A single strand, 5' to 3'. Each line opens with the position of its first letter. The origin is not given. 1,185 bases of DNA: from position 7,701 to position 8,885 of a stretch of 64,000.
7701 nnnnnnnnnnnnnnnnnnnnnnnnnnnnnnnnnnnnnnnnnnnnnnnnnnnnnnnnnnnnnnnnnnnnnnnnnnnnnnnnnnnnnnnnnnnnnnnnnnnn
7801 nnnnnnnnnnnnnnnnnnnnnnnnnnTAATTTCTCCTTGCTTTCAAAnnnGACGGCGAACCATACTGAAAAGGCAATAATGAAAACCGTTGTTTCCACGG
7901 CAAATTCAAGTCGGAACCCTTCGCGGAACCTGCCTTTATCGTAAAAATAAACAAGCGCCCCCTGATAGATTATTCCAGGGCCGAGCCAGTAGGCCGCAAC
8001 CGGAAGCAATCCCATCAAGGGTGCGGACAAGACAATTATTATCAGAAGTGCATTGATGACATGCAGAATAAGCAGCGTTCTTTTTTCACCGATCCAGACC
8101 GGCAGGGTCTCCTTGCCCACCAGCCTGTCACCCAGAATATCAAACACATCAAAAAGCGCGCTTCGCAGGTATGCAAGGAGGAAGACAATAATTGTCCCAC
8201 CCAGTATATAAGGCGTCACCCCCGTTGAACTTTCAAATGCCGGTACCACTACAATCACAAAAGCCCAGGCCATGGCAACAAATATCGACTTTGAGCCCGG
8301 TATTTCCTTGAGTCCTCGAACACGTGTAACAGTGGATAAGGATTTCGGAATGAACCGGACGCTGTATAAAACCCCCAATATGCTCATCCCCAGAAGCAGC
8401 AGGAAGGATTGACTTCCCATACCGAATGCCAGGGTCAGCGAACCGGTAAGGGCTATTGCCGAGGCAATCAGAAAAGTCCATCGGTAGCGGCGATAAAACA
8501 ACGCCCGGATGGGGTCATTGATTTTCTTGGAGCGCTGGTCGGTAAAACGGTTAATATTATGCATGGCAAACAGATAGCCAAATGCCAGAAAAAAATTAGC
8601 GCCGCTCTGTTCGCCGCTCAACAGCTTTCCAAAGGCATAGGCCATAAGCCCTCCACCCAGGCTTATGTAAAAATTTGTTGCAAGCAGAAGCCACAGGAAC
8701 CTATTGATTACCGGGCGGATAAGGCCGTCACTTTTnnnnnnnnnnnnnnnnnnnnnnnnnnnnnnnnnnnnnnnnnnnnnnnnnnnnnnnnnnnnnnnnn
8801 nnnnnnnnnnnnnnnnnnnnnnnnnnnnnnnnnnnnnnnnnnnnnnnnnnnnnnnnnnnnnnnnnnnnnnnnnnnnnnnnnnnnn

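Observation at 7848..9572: IspH (last MEP-pathway enzyme) fused to a UbiA-like membrane prenyltransferase domain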

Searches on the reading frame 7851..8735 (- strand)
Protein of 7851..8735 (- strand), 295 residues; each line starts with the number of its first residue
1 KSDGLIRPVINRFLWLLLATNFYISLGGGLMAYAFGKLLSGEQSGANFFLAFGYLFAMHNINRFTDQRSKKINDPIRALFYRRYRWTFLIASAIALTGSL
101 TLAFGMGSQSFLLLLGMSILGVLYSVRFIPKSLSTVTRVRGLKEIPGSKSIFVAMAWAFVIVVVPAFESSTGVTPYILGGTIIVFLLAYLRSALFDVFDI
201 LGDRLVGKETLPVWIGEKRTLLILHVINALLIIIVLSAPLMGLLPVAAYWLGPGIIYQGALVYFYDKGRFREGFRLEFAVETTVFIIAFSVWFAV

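Call 21: search_protein_representatives(protein=window:7851-8735:-)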
Query: 295 residues. Proteins with E-value up to 0.001 (for the whole library): 1241; up to 1e-10: 513; up to 1e-30: 67. The best 150 are listed.
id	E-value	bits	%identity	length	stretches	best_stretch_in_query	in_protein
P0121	1.1e-82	294.2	59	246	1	16-256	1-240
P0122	2.1e-81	289.9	51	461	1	2-294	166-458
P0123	5.2e-53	196.7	36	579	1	6-288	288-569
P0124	6.4e-45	170.2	34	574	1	3-293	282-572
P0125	8.3e-45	169.8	38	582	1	8-287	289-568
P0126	1.1e-41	159.5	34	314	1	16-288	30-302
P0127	1.3e-41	159.4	38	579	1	12-244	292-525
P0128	3.0e-41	158.1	37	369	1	16-286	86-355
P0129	4.7e-40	154.2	34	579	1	14-286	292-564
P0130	1.6e-39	152.5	38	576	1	11-288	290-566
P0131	2.2e-39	152.0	35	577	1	12-291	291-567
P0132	2.7e-39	151.7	32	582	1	8-284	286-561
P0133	4.4e-39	151.0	35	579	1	12-288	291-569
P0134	4.5e-39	151.0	35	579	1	11-286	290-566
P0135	8.6e-39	150.1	36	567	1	14-283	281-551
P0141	2.8e-38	148.4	34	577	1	10-292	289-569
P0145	1.1e-37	146.4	29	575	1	17-292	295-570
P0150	3.1e-36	141.7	32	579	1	21-287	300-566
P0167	2.6e-33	132.1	32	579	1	4-283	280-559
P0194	1.8e-29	119.5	32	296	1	9-288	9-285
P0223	1.4e-26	109.9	32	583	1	13-241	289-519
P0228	3.6e-26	108.6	32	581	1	14-288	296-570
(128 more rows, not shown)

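Call 27: find_homologous_proteins(query=P0194, max_evalue=0.00001)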
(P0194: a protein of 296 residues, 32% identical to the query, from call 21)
Query P0194 (296 aa): 59 proteins with E <= 0.00001 among 8000 candidates.
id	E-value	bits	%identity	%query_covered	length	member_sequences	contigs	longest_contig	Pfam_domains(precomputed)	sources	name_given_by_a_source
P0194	7.6e-181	618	100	100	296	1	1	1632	PF01040.24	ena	-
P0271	1.8e-114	400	65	98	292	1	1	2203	PF01040.24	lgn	-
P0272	1.1e-106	374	63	97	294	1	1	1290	PF01040.24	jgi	jgi:4-hydroxybenzoate polyprenyltransferase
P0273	7.3e-71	257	47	94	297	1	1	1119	PF01040.24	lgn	-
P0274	2.6e-52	196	42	93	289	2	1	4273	PF01040.24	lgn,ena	-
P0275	1.1e-49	187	39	95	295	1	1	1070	PF01040.24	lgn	-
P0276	7.6e-48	181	39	96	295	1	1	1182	PF01040.24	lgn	-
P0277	3.3e-47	179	38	96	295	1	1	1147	PF01040.24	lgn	-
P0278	7.5e-47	178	40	94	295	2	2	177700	PF01040.24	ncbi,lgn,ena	-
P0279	2.1e-46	177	38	96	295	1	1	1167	PF01040.24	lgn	-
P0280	3.5e-46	176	41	91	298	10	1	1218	PF01040.24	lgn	-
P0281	5.6e-46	175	40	94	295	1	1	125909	PF01040.24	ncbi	ncbi:MAG: UbiA family prenyltransferase [Candidatus Methanoperedens sp.]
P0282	1.1e-45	174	39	98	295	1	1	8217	PF01040.24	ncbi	-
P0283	2.0e-45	173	40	93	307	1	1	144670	PF01040.24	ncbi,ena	-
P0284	8.5e-45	171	39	91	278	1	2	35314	PF01040.24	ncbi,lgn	-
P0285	8.6e-45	171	41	81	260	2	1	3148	PF01040.24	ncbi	-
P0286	9.5e-45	171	38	94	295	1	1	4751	PF01040.24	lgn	-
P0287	6.5e-44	169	41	95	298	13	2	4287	PF01040.24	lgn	-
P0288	9.6e-44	168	40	93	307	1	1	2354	PF01040.24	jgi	jgi:4-hydroxybenzoate polyprenyltransferase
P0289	1.1e-43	168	39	93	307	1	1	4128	PF01040.24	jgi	jgi:4-hydroxybenzoate polyprenyltransferase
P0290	3.2e-43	166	38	91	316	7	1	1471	PF01040.24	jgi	jgi:4-hydroxybenzoate polyprenyltransferase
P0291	4.5e-43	166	35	96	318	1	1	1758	PF01040.24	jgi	jgi:4-hydroxybenzoate polyprenyltransferase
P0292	5.9e-43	165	36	96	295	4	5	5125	PF01040.24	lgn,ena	-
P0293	1.2e-42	164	42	78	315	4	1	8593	PF01040.24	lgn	-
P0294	1.4e-42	164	37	91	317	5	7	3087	PF01040.24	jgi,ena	jgi:4-hydroxybenzoate polyprenyltransferase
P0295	1.9e-42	164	36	92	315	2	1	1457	PF01040.24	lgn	-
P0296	2.6e-42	163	35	95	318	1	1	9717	PF01040.24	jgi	jgi:4-hydroxybenzoate polyprenyltransferase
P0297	2.7e-42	163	39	91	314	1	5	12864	PF01040.24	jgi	jgi:4-hydroxybenzoate polyprenyltransferase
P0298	7.6e-42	162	36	91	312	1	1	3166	PF01040.24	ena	-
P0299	4.7e-41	159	38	94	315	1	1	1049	PF01040.24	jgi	jgi:4-hydroxybenzoate polyprenyltransferase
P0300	1.2e-40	158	37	91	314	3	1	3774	PF01040.24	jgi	jgi:4-hydroxybenzoate polyprenyltransferase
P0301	1.4e-40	158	37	93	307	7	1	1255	PF01040.24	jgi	-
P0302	5.5e-40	156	36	98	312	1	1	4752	PF01040.24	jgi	jgi:4-hydroxybenzoate polyprenyltransferase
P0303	6.0e-40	156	37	91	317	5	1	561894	PF01040.24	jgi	jgi:4-hydroxybenzoate polyprenyltransferase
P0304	1.6e-39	154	36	92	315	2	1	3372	PF01040.24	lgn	-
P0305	1.7e-39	154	40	81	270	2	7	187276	PF01040.24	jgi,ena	-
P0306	2.2e-39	154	36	91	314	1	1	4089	PF01040.24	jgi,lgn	jgi:4-hydroxybenzoate polyprenyltransferase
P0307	3.5e-39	153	37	86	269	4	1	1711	PF01040.24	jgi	jgi:4-hydroxybenzoate polyprenyltransferase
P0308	3.9e-39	153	36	92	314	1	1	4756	PF01040.24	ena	-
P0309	8.5e-39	152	35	92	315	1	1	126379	PF01040.24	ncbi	-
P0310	2.1e-38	150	34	93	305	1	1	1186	PF01040.24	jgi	jgi:4-hydroxybenzoate polyprenyltransferase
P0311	2.3e-38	150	38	92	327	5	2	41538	PF01040.24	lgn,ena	-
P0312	4.3e-38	149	36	91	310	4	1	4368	PF01040.24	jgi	jgi:4-hydroxybenzoate polyprenyltransferase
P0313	4.7e-38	149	34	98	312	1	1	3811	PF01040.24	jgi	jgi:4-hydroxybenzoate polyprenyltransferase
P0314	5.7e-38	149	33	95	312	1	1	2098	PF01040.24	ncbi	-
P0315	1.9e-36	144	38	86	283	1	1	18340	PF01040.24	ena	-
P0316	5.7e-36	142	36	96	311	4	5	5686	PF01040.24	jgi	jgi:4-hydroxybenzoate polyprenyltransferase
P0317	9.0e-36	142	38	94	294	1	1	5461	PF01040.24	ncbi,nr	ncbi:MAG: UbiA family prenyltransferase [Methanomicrobiales archaeon]|nr:UbiA family prenyltransfera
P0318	1.6e-35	141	38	94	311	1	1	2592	PF01040.24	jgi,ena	-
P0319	1.8e-35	141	35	94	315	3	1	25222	PF01040.24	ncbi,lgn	ncbi:MAG: UbiA family prenyltransferase [Methanospirillum sp.]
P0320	4.2e-35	140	33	95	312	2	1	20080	PF01040.24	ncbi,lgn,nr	ncbi:MAG: UbiA family prenyltransferase [Methanoregula sp.]|nr:UbiA family prenyltransferase [Methan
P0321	5.0e-35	139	37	91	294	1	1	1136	PF01040.24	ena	-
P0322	3.1e-33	134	36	91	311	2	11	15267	PF01040.24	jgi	jgi:4-hydroxybenzoate polyprenyltransferase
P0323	4.2e-32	130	32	92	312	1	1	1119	PF01040.24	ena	-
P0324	1.4e-29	121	31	93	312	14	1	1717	PF01040.24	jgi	jgi:4-hydroxybenzoate polyprenyltransferase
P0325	3.0e-29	120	36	83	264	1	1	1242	PF01040.24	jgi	jgi:4-hydroxybenzoate polyprenyltransferase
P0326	4.6e-29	120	38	79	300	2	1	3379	PF01040.24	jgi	jgi:4-hydroxybenzoate polyprenyltransferase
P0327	8.1e-27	112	35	85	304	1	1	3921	PF01040.24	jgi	jgi:4-hydroxybenzoate polyprenyltransferase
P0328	3.0e-23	101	38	58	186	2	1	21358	PF01040.24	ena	-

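Call 28: find_encoding_contigs(protein=P0281, flank=8000, max_places=2)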
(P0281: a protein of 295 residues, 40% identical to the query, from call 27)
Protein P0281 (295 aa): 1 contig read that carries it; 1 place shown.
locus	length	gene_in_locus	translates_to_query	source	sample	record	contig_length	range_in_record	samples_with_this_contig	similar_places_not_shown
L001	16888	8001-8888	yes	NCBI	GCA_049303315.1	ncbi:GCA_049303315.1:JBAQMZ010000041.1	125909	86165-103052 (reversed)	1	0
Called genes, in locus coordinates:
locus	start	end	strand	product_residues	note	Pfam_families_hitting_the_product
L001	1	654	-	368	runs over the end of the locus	PF13191:AAA_16, PF13401:AAA_22, PF22703:Cdc6_lid, PF09079:WHD_Cdc6 (weak)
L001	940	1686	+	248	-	PF08350:FilR1_middle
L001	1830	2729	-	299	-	-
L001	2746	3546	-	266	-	PF19872:DUF6345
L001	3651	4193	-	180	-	PF11611:DUF4352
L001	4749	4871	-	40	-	-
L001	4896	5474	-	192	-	-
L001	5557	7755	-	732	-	PF24738:DUF7689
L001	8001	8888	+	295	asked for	PF01040:UbiA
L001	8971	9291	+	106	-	-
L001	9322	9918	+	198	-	PF02163:Peptidase_M50 (weak)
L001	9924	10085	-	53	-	PF00301:Rubredoxin, PF21349:RUBY_RBDX (faint)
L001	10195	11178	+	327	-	PF00296:Bac_luciferase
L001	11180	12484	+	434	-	PF13534:Fer4_17 (faint), PF13183:Fer4_8 (weak), PF13187:Fer4_9 (weak), PF04422:FrhB_FdhB_N, PF04432:FrhB_FdhB_C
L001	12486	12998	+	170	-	PF01467:CTP_transf_like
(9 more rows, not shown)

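Call 29: find_encoding_contigs(protein=P0303, flank=8000, max_places=2)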
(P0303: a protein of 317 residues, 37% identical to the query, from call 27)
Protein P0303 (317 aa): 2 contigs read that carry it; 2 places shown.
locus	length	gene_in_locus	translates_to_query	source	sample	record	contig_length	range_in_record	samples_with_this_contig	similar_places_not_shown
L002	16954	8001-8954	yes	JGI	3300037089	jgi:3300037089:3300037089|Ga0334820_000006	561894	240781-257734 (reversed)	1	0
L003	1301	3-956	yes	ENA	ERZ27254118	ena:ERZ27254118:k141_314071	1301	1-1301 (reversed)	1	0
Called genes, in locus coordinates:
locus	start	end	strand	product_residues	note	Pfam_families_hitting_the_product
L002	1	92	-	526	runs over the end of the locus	PF01656:CbiA (faint), PF06418:CTP_synth_N, PF07722:Peptidase_C26 (faint), PF00117:GATase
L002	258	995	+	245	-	PF13431:TPR_17 (faint), PF12895:ANAPC3 (faint), PF14559:TPR_19 (weak), PF17004:SRP_TPR_like (weak), PF13371:TPR_9 (weak), PF13432:TPR_16 (weak), PF00515:TPR_1, PF07719:TPR_2 (weak), +7 more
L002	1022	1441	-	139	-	PF13622:4HBT_3 (weak), PF03061:4HBT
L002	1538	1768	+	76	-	-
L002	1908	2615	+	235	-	PF00535:Glycos_transf_2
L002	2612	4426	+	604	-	PF13432:TPR_16 (faint), PF14559:TPR_19 (faint)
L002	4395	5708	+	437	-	PF10923:BrxC_BrxD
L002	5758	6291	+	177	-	-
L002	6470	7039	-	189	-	PF07568:HisKA_2, PF13581:HATPase_c_2 (weak), PF02518:HATPase_c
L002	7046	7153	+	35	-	-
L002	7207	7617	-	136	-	-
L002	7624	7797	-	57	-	-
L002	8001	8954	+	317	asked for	PF01040:UbiA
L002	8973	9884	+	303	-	PF25213:HVO_A0261_N (weak), PF08350:FilR1_middle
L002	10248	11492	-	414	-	PF00815:Histidinol_dh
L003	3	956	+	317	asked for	PF01040:UbiA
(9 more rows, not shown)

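Call 30: find_encoding_contigs(protein=P0320, flank=8000, max_places=2)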
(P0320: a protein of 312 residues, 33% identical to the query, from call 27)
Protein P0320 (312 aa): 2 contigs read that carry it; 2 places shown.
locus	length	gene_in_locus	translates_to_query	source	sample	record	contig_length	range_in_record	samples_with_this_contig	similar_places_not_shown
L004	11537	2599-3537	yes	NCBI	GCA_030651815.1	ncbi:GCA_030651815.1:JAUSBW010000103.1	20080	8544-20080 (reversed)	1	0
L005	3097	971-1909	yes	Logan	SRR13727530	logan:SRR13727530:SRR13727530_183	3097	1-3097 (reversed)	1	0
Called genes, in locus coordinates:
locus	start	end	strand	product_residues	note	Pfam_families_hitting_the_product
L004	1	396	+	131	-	?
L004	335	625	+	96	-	-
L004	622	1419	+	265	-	-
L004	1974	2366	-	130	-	-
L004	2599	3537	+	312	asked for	PF01040:UbiA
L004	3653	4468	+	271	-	PF25213:HVO_A0261_N, PF08350:FilR1_middle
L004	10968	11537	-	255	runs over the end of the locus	PF02616:SMC_ScpA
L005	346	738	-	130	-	-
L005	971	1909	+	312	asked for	PF01040:UbiA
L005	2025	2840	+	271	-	PF25213:HVO_A0261_N, PF08350:FilR1_middle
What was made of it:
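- Tried and rejected: Archaeal stand-alone relatives sit next to FilR1-like regulators and unrelated genes (calls 28-30).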

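Call 37: search_solved_structures(query=A1, max_evalue=1, show_alignments=3)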
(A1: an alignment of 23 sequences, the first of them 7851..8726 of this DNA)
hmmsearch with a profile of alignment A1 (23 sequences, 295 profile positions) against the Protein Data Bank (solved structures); distinct sequences matched with E-value up to 1: 1.
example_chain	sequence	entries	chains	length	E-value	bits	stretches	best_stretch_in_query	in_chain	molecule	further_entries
4tq3_A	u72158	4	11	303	0.047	16.2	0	85-266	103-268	Prenyltransferase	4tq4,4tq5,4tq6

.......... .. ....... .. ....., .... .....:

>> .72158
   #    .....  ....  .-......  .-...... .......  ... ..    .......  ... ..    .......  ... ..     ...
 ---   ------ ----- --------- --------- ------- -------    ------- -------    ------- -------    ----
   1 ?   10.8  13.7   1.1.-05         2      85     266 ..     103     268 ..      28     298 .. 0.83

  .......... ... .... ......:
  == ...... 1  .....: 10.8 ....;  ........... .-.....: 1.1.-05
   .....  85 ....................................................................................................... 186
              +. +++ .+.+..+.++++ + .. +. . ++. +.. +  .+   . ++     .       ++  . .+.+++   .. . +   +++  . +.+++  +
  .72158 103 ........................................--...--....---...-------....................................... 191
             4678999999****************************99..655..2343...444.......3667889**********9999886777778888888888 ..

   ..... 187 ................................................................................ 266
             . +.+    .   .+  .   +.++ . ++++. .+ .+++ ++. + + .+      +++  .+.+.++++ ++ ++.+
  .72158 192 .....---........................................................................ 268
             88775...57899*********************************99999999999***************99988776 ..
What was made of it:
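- On UbiA prenyltransferase superfamily (PF01040): D478-x-x-x-D482 aligns to AfUbiA D198 and D202 in the HMMER alignment (call 37).
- Closest known: AfUbiA, the UbiA homologue of Archaeoglobus fulgidus. Same: The only PDB sequence hit of the family profile (E 0.047; call 37).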

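Call 42: find_related_loci(query=A2, collection=genome_contigs, flank=10000)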
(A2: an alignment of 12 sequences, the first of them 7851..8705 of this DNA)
Query A2 (285 aa) in genome_contigs; peptide patterns used: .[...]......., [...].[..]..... (x = any residue, [..] = any of these).
193 stretches matched a pattern; 65 encode a relative of the query (tblastn E <= 1e-3); 64 distinct loci.
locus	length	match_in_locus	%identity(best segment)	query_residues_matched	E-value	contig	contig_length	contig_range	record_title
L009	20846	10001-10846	55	2-283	2e-95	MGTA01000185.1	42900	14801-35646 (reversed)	MAG: Deltaproteobacteria bacterium RIFOXYD12_FULL_50_9 rifoxyd3_full_scaffold_365, whole genome shotgun sequence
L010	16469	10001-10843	53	2-282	2e-90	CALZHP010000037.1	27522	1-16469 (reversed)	MAG: uncultured Desulfobulbaceae bacterium isolate FO_M_Desulfobacterota_09 genome assembly, contig: NODE_729_length_275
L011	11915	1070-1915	54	1-282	6e-89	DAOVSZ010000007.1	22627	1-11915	MAG TPA_asm: Desulfobulbaceae bacterium isolate CSMAG_1640 CSMAG_1640_k141_5521891_length_22627_cov_12.0000, whole genom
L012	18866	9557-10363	55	10-278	2e-88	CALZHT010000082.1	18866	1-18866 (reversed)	MAG: uncultured Desulfobulbaceae bacterium isolate FO_M_Desulfobacterota_18 genome assembly, contig: scaffold_3010, whol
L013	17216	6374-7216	51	2-282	4e-88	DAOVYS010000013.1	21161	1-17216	MAG TPA_asm: Pseudomonadota bacterium isolate CSMAG_1789 CSMAG_1789_k141_5287029_length_21161_cov_13.2976, whole genome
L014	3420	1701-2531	53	2-278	4e-87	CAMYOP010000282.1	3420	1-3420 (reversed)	MAG: uncultured Desulfobulbaceae bacterium isolate FCS_M_Desulfobacterota_08 genome assembly, contig: scaffold_33389, wh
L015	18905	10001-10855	51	1-285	8e-85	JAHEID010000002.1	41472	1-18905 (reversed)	MAG: Deltaproteobacteria bacterium isolate Ww487 NODE_855_length_41472_cov_5.085560, whole genome shotgun sequence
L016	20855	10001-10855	52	1-285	3e-85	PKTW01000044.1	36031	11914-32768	MAG: Desulfobulbaceae bacterium isolate BM004 sc_641, whole genome shotgun sequence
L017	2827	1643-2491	49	2-285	7e-86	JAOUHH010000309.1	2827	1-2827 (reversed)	MAG: Desulfobulbaceae bacterium isolate 4_1_May_SF_Bin57 4_1_May_SF_Bin57_scaffold_29878_c1, whole genome shotgun sequen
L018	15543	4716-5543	49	2-278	2e-83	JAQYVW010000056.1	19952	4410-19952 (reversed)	MAG: Desulfurivibrionaceae bacterium isolate SF_100_bin10 SF_100_bin.10.orig_100_contig-145_5409, whole genome shotgun s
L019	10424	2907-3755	49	2-284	2e-83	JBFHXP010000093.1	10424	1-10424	MAG: Desulfobulbales bacterium isolate Mix_sand09.2021.07.Z.6 k141_1266040_length_10424_cov_13.0824, whole genome shotgu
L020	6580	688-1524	54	7-284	4e-83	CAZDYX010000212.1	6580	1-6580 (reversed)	MAG TPA_asm: uncultured Desulfobulbia bacterium isolate binchicken_co266_215 genome assembly, contig: NODE_25873_length_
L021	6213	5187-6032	51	1-283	7e-83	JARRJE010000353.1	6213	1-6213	MAG: Deltaproteobacteria bacterium isolate Spart_012_MAG scaffold_63914, whole genome shotgun sequence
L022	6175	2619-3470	49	1-284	3e-82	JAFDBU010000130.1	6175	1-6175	MAG: Deltaproteobacteria bacterium isolate MB1D_Bin_5 MB1D_Bin_5_MB1D_0306_000001549600, whole genome shotgun sequence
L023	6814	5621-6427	50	4-272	7e-82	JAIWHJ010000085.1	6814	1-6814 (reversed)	MAG: Promethearchaeota archaeon isolate JL_US_07_7 NODE_2863_length_6814_cov_0.466128, whole genome shotgun sequence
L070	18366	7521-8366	47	2-283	8e-73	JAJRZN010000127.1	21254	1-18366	MAG: Deltaproteobacteria bacterium isolate Dive96_bin4.200 k141_1638350, whole genome shotgun sequence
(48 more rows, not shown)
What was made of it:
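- Tried and rejected: Repeated with the closer alignment A2 (call 42).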

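Call 52: predict_structure(alignment_id=A4)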
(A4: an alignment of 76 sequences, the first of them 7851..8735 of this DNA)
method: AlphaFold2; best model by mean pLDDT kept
length: 295 residues; sequences in the alignment: 76
mean_pLDDT: 91.4   pTM: 0.90
mean pLDDT of the five models: 91.4, 91.3, 90.9, 89.9, 88.3
residues with pLDDT >= 90: 217; 70-90: 67; 50-70: 10; < 50: 1
segments of 3 or more residues with pLDDT < 50: none
pLDDT, mean of each block of 10 residues (from residue 1): 72 92 97 94 91 97 81 87 94 98 95 96 81 72 82 96 87 86 98 95 87 95 98 97 96 98 97 93 97 93
secondary structure, 60 per line:
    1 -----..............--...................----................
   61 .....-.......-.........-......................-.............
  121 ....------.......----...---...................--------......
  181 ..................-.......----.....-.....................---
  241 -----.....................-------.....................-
elements in order: H6-19 H22-40 H45-65 H67-73 H75-83 H85-106 H108-124 H131-137 H148-166 H175-198 H200-206 H211-215 H217-237 H246-266 H274-294
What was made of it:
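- On UbiA prenyltransferase superfamily (PF01040): Model pLDDT 91.4, pTM 0.90 (call 52).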
